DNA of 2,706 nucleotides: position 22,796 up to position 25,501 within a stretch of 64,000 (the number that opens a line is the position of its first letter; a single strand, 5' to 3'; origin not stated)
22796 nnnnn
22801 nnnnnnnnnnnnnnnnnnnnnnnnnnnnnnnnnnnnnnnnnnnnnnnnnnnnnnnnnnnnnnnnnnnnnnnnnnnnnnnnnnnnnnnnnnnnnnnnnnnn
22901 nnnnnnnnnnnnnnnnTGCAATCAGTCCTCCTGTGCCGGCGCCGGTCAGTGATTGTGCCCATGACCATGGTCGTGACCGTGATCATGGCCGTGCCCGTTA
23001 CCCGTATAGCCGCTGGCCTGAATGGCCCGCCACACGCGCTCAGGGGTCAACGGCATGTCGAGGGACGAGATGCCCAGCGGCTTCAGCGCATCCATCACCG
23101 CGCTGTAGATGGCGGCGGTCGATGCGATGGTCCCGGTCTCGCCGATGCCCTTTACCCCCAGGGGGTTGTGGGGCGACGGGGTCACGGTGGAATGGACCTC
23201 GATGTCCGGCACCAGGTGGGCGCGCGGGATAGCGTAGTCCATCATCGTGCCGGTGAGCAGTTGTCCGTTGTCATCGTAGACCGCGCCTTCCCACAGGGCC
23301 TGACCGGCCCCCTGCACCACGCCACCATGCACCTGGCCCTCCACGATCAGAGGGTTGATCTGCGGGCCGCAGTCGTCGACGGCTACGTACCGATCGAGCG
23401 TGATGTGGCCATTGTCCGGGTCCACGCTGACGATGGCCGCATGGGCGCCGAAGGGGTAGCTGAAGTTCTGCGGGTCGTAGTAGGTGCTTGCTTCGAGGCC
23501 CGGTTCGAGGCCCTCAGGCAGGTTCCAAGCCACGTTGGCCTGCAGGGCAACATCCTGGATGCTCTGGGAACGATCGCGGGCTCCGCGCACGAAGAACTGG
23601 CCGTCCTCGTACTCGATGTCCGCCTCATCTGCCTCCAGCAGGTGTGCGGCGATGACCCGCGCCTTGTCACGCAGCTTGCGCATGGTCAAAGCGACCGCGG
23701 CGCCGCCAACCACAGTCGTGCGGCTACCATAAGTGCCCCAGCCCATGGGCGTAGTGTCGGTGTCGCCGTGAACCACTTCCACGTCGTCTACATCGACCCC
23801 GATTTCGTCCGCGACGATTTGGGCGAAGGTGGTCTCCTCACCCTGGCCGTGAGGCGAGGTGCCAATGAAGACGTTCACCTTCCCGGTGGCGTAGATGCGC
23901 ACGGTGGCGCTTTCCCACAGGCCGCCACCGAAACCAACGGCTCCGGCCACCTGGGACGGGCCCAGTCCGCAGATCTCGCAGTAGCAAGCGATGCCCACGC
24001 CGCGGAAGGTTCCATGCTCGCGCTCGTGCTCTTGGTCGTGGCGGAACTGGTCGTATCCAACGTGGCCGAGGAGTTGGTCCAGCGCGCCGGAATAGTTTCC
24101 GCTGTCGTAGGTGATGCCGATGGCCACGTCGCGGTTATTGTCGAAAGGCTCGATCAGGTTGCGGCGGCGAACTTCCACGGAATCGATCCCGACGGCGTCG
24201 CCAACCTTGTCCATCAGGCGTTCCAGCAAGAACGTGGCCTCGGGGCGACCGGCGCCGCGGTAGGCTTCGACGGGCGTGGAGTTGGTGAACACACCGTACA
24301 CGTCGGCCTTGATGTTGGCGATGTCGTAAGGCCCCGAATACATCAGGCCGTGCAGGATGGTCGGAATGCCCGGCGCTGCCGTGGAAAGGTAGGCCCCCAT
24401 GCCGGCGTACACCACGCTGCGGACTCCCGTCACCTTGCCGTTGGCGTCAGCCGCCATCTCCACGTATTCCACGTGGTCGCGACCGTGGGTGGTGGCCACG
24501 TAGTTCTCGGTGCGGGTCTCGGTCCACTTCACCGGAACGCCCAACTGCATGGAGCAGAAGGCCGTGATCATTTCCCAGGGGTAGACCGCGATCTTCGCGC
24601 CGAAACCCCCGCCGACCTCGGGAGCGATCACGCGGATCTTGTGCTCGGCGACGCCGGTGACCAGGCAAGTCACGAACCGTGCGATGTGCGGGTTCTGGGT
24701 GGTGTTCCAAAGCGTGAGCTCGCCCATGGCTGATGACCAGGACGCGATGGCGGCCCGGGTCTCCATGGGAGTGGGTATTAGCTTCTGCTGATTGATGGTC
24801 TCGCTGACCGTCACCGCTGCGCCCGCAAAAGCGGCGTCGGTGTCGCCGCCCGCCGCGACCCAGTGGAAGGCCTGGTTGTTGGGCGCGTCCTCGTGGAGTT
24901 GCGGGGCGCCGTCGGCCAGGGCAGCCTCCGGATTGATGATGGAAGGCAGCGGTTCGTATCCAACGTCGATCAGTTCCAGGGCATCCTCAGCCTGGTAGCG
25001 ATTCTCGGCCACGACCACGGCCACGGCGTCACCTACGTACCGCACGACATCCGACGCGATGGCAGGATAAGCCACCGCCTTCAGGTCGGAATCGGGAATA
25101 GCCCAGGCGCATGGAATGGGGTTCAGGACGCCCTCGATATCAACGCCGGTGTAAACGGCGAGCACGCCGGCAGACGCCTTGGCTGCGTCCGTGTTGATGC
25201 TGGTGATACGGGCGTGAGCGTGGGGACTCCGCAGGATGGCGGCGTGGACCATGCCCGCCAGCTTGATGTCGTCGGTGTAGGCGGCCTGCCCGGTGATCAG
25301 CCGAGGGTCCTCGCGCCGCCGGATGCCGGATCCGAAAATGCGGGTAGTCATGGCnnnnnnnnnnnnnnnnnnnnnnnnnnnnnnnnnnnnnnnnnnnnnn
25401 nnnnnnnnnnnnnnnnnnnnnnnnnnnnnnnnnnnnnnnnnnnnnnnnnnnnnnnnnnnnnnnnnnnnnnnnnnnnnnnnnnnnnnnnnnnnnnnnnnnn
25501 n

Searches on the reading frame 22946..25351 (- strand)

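Call 65: search_protein_families(library=pfam, proteins=[window:22946-25351:-], max_evalue=0.00001)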
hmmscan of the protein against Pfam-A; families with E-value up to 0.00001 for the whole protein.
window:22946-25351:- (801 aa): 3 families
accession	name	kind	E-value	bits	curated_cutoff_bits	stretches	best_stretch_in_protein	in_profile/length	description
PF20256.3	MoCoBD_2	-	9.9e-93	311.1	27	1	428-715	3-283/283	Molybdopterin cofactor-binding domain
PF02738.23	MoCoBD_1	-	1.9e-77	260.1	27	1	152-399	1-244/244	Molybdopterin cofactor-binding domain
PF01315.27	Ald_Xan_dh_C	-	4.7e-29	101.3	31.3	1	20-136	1-110/110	Aldehyde oxidase and xanthine dehydrogenase, a/b hammerhead domain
